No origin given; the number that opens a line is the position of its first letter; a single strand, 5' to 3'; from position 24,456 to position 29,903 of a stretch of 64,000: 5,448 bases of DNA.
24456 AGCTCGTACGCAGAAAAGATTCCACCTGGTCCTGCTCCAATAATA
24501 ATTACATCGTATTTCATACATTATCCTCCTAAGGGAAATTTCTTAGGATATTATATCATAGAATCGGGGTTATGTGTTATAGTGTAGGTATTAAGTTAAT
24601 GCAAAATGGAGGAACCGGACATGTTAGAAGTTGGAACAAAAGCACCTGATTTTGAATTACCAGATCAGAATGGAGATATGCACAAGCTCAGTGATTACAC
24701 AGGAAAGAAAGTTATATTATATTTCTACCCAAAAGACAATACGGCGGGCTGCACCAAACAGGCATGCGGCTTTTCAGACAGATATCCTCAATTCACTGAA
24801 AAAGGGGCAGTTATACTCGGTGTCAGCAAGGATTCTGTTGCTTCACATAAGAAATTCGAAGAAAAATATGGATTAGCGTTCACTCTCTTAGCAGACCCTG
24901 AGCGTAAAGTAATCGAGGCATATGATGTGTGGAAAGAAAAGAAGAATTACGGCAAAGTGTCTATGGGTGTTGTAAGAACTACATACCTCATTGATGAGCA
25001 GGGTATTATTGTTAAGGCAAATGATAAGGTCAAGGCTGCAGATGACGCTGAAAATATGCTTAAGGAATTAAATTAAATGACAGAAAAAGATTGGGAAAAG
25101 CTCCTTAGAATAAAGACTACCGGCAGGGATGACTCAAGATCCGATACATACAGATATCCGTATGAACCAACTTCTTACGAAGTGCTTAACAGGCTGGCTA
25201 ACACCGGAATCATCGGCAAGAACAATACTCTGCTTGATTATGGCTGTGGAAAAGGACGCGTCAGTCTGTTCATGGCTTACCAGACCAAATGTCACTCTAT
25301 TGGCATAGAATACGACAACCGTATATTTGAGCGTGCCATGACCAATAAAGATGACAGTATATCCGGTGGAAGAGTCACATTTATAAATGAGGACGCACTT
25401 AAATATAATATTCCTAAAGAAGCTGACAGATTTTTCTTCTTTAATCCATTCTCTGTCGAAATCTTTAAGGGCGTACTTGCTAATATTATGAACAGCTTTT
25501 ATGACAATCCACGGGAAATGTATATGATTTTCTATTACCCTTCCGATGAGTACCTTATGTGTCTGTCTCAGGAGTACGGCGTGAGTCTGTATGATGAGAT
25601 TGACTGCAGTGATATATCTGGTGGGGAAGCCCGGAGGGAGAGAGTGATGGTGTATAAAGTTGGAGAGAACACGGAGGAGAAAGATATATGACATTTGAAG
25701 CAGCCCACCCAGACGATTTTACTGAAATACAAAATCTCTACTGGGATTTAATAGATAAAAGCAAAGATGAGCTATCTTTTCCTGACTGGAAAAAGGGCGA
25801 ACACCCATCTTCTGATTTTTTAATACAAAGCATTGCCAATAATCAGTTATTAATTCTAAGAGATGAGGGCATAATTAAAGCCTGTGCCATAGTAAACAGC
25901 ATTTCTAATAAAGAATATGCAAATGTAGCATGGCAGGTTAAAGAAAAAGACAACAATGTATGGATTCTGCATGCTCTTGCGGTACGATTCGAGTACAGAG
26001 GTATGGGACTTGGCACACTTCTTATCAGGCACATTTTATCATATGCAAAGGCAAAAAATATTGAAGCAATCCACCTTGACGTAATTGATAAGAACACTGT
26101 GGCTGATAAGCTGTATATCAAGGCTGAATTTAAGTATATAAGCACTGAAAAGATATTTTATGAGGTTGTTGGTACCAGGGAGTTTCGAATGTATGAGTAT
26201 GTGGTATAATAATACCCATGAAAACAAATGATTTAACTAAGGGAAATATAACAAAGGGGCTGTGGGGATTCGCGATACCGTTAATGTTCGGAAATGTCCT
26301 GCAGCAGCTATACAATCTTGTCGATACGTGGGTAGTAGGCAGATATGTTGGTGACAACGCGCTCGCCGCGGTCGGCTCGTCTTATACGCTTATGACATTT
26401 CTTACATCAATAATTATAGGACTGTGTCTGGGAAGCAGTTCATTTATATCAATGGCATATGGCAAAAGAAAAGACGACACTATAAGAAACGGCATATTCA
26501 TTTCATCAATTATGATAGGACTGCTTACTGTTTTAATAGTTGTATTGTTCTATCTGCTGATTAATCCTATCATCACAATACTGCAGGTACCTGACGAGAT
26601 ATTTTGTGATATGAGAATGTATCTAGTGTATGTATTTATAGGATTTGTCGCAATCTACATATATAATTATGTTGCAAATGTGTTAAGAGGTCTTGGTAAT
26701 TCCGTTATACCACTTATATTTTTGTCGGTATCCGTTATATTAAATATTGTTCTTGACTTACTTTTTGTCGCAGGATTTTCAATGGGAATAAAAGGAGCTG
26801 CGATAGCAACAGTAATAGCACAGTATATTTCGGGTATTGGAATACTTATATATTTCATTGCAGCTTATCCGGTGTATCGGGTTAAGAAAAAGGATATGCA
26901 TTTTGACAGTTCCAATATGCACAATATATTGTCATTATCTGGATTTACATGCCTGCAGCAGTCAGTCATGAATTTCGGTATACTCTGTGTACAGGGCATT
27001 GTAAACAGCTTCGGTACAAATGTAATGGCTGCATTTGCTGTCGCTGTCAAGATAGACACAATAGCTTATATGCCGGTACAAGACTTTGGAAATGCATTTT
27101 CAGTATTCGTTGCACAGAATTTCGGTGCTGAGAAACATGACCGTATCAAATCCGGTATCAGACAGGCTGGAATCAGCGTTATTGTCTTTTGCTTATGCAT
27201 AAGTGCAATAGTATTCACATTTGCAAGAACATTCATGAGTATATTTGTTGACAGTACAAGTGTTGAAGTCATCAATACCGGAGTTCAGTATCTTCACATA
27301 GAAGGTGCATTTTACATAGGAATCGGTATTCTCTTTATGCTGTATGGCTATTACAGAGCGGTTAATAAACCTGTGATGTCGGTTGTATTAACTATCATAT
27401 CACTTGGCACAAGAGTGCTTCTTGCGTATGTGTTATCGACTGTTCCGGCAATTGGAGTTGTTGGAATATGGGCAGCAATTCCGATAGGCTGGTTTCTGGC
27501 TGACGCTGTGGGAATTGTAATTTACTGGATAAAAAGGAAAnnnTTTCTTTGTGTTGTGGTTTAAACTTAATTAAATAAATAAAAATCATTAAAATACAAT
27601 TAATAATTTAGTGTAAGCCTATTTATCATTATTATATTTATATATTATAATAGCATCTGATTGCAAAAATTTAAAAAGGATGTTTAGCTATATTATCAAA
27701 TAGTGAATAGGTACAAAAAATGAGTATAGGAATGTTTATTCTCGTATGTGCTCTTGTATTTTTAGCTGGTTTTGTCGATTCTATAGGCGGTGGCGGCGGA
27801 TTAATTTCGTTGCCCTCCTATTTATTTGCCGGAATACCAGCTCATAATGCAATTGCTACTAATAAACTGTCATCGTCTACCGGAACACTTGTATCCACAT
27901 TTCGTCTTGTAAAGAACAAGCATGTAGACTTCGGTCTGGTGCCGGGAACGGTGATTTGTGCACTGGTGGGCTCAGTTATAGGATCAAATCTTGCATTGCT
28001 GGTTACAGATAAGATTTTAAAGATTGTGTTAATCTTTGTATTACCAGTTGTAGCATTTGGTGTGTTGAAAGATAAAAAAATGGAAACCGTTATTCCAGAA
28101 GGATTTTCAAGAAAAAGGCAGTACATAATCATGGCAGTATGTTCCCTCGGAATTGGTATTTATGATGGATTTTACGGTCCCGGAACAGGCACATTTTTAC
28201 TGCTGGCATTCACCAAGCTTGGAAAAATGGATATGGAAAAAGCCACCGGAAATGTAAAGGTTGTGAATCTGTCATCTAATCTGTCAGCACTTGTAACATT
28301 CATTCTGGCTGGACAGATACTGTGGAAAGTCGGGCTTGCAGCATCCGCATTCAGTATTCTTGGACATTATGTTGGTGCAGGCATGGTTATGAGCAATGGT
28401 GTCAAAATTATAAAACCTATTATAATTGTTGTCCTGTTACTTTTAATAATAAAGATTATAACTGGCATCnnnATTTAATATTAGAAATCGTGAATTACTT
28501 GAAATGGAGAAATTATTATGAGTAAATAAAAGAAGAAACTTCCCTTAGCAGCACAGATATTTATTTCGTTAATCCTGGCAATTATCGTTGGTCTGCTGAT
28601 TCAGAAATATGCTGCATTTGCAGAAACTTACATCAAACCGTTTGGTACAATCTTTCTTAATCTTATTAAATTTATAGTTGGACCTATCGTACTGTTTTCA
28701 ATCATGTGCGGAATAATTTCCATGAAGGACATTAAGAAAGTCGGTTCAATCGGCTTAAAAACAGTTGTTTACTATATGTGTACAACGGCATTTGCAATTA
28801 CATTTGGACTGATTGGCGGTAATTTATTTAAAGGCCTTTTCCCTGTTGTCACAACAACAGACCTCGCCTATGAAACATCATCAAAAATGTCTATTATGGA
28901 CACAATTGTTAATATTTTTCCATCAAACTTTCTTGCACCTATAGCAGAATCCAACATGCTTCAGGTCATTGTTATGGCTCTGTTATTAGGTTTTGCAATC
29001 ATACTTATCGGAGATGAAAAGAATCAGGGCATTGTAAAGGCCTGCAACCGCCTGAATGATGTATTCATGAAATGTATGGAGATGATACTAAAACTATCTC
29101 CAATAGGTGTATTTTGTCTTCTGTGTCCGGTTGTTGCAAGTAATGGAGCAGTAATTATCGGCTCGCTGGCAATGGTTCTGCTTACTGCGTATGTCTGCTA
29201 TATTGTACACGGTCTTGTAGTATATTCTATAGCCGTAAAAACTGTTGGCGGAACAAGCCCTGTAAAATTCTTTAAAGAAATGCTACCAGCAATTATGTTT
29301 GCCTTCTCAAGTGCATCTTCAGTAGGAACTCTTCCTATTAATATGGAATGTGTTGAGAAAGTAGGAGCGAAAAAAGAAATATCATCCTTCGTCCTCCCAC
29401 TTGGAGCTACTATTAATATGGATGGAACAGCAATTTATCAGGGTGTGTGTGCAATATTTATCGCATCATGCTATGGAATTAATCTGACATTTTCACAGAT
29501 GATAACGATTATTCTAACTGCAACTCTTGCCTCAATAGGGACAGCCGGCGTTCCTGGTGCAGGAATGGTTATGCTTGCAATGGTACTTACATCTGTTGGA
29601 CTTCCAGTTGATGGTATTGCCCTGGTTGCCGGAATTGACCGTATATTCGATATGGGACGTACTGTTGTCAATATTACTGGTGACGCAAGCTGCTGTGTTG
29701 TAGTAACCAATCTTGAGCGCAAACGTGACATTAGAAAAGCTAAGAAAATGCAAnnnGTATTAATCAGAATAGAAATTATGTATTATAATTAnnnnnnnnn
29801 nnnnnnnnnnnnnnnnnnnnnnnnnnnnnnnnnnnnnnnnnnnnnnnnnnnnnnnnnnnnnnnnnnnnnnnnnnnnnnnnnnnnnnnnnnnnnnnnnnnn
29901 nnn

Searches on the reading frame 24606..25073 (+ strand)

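Call 44: search_protein_families(library=pfam, proteins=[window:24606-25073:+], max_evalue=0.00001)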
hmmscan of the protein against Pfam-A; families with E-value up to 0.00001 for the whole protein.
window:24606-25073:+ (156 aa): 2 families
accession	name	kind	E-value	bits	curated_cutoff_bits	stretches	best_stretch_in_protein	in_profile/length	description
PF00578.27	AhpC-TSA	-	5e-45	152.9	26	1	9-137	1-123/124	AhpC/TSA family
PF08534.16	Redoxin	-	7.8e-22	78.1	26.6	1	9-150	2-146/148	Redoxin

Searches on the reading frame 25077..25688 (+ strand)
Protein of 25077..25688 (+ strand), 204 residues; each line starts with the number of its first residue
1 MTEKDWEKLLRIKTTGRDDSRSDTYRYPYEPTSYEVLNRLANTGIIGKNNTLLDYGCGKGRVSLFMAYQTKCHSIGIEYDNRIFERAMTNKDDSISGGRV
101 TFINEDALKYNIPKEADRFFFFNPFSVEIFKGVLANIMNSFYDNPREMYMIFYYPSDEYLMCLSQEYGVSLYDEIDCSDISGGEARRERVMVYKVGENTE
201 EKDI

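Call 44: search_protein_families(library=pfam, proteins=[window:25077-25688:+], max_evalue=0.00001)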
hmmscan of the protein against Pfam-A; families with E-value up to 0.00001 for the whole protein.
window:25077-25688:+ (204 aa): 2 families
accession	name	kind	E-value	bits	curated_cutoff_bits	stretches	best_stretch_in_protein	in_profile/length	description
PF13847.12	Methyltransf_31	-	7e-09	35.9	27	1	47-134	2-84/145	Methyltransferase domain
PF13649.12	Methyltransf_25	-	5.4e-07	30.7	27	1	53-123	2-72/97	Methyltransferase domain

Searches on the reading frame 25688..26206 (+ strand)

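Call 44: search_protein_families(library=pfam, proteins=[window:25688-26206:+], max_evalue=0.00001)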
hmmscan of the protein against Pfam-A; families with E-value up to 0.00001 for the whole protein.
window:25688-26206:+ (173 aa): 3 families
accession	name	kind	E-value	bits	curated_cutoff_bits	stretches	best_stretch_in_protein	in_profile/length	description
PF00583.31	Acetyltransf_1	-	2.8e-13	50.6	20.7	1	31-144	9-112/116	Acetyltransferase (GNAT) family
PF13508.13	Acetyltransf_7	-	3.9e-08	34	27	1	55-149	6-83/84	Acetyltransferase (GNAT) domain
PF13673.13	Acetyltransf_10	-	5.9e-06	26.7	23.6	1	90-155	52-114/128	Acetyltransferase (GNAT) domain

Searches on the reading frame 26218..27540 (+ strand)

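Call 44: search_protein_families(library=pfam, proteins=[window:26218-27540:+], max_evalue=0.00001)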
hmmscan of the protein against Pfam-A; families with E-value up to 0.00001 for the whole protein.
window:26218-27540:+ (441 aa): 1 family
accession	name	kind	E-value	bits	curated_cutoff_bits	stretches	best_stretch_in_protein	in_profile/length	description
PF01554.23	MatE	-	3.7e-46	157.2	24.9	2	21-181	1-160/161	MatE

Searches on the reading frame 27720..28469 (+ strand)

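Call 44: search_protein_families(library=pfam, proteins=[window:27720-28469:+], max_evalue=0.00001)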
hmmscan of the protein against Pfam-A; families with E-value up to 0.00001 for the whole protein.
window:27720-28469:+ (250 aa): 1 family
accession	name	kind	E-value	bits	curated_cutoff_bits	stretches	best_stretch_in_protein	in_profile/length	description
PF01925.25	TauE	-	7.5e-44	150.6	32.6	1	10-245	2-236/237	Sulfite exporter TauE/SafE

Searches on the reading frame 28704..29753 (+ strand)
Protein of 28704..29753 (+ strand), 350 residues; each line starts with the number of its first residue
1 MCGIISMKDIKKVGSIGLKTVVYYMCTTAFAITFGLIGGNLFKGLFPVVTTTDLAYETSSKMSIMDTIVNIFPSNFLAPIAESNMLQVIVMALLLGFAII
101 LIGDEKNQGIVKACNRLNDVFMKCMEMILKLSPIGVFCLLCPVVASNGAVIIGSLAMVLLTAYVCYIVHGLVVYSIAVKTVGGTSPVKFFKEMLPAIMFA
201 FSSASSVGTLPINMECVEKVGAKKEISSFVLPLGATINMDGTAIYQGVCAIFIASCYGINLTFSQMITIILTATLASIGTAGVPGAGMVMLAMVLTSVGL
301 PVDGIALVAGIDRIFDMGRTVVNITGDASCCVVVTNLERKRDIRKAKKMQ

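Call 45: search_protein_families(library=pfam, proteins=[window:28704-29753:+], max_evalue=0.00001)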
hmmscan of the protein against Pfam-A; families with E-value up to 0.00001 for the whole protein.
window:28704-29753:+ (350 aa): 1 family
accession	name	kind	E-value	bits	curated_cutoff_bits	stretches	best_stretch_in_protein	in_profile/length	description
PF00375.23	SDF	-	8.7e-112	374.4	27.9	1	2-336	51-386/387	Sodium:dicarboxylate symporter family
